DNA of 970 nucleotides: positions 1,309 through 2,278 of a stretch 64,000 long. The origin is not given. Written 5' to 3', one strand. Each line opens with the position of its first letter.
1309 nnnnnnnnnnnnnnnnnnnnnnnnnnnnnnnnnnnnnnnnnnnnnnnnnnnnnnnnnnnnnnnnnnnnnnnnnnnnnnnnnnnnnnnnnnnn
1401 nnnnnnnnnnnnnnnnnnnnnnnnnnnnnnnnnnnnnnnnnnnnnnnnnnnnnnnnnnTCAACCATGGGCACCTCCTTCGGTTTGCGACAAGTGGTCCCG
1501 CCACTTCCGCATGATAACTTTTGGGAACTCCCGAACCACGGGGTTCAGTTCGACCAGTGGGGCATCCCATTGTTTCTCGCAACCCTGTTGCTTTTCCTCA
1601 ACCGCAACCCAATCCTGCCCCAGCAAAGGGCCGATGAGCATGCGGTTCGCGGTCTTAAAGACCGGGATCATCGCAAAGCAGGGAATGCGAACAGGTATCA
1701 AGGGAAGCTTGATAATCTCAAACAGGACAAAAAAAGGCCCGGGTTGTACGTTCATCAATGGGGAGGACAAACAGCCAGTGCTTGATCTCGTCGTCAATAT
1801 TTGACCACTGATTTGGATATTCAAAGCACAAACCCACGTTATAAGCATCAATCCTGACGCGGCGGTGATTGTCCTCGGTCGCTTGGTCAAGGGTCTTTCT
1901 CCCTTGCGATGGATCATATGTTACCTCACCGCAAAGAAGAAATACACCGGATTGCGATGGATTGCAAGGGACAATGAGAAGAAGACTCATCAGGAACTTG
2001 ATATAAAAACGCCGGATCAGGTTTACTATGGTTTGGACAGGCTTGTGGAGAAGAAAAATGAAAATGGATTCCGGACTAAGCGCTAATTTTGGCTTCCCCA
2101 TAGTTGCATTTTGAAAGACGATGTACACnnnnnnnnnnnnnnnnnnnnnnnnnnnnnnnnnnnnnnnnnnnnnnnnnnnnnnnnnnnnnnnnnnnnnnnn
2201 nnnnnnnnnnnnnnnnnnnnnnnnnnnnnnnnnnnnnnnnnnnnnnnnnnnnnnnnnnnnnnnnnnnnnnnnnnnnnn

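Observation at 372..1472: Bacterial ERG4/ERG24-type sterol reductase homologue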

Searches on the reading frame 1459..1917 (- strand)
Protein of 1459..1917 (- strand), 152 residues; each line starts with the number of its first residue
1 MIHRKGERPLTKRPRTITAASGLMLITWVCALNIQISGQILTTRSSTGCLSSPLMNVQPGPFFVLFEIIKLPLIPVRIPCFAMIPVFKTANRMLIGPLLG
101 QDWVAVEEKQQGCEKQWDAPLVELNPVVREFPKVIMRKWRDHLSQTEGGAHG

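Call 3: search_protein_families(library=pfam, proteins=[window:1459-1917:-], max_evalue=1)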
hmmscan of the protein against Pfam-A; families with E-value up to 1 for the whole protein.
window:1459-1917:- (152 aa): 0 families

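Call 4: search_protein_families(library=ncbifam, proteins=[window:1459-1917:-], max_evalue=1)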
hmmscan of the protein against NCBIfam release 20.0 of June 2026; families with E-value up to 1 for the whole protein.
window:1459-1917:- (152 aa): 1 family
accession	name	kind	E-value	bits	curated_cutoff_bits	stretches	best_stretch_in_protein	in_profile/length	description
NF052579.1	BetMthstMoxSdmAMthl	equivalog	2.8e-15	56.2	600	1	62-144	262-344/351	4beta-methylsterol monooxygenase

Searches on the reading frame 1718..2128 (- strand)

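Call 3: search_protein_families(library=pfam, proteins=[window:1718-2128:-], max_evalue=1)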
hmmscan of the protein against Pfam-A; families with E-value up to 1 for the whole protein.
window:1718-2128:- (136 aa): 0 families

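Call 4: search_protein_families(library=ncbifam, proteins=[window:1718-2128:-], max_evalue=1)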
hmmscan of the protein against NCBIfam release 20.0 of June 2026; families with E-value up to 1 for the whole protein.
window:1718-2128:- (136 aa): 1 family
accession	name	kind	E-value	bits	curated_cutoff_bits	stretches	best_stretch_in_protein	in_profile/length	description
NF052579.1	BetMthstMoxSdmAMthl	equivalog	1.2e-09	37.6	600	1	94-134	223-263/351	4beta-methylsterol monooxygenase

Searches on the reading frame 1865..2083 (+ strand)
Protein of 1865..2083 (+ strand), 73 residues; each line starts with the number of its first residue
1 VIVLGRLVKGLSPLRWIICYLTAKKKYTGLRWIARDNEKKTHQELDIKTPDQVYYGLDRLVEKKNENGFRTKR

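Call 67: search_protein_families(library=pfam, proteins=[window:1865-2083:+], max_evalue=10)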
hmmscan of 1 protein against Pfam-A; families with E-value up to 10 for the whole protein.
seq(73 aa): 0 families
